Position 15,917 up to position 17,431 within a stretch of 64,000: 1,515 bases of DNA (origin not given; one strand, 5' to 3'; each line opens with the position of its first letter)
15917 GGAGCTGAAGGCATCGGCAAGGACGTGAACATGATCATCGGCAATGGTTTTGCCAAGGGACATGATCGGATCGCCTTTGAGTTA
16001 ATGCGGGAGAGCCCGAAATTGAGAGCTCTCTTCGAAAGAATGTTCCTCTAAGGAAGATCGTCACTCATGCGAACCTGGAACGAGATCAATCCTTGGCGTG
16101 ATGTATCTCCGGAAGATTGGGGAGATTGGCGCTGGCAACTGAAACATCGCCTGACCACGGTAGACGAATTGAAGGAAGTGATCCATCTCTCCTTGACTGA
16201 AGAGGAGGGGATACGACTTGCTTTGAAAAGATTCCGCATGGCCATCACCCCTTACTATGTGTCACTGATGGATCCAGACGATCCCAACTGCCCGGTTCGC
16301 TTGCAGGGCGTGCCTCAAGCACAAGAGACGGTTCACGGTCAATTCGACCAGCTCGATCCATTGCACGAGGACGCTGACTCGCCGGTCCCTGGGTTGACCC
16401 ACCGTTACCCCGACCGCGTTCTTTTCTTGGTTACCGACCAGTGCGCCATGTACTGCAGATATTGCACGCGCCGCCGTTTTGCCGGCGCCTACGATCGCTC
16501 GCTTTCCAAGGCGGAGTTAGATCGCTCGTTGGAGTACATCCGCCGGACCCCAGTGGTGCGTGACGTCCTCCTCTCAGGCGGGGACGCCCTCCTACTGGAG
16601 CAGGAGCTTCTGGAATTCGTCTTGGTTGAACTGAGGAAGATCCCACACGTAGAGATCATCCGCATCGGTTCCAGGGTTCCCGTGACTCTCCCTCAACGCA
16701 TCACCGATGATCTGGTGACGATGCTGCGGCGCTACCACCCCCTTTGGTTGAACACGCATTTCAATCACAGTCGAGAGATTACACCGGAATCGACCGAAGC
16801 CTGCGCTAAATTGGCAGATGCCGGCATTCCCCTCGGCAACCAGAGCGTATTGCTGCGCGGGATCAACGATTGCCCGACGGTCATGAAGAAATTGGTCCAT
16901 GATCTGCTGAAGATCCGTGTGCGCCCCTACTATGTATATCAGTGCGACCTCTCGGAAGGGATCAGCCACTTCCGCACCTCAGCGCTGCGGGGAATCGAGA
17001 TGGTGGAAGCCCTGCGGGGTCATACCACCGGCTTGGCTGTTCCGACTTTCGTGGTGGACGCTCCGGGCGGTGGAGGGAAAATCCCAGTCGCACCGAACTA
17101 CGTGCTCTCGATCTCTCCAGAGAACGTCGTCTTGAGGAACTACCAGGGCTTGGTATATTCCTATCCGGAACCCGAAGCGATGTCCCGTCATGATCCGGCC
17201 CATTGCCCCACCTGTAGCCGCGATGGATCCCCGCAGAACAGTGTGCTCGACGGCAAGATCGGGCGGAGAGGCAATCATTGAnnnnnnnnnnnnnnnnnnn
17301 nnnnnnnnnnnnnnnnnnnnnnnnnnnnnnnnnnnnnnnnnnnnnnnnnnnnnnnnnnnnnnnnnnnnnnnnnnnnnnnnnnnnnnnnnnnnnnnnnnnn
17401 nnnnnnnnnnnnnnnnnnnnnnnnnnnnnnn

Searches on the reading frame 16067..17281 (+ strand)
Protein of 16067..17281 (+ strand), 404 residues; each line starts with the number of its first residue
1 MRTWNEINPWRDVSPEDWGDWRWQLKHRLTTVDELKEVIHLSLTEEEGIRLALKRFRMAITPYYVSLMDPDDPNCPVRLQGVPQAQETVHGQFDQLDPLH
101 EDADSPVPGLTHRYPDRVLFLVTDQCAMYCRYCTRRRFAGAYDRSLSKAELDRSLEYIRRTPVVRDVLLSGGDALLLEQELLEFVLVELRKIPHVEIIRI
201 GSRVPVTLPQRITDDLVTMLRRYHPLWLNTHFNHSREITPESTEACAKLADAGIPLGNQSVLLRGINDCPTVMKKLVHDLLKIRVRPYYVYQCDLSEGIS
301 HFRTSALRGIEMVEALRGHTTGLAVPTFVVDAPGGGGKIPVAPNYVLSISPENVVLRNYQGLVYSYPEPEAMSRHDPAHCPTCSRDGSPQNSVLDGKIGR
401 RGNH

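Call 48: search_protein_families(library=pfam, proteins=[window:16067-17281:+], max_evalue=0.001)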
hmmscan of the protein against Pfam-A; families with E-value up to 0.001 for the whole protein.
window:16067-17281:+ (404 aa): 3 families
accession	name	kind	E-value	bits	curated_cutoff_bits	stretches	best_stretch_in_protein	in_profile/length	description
PF12544.13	LAM_C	-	2.6e-29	102.3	26.7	1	313-375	1-63/127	Lysine-2,3-aminomutase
PF04055.27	Radical_SAM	-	7.9e-13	49.3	29.5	1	122-269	3-157/166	Radical SAM superfamily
PF13353.11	Fer4_12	-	0.00058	20.6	22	1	120-193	9-82/137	4Fe-4S single cluster domain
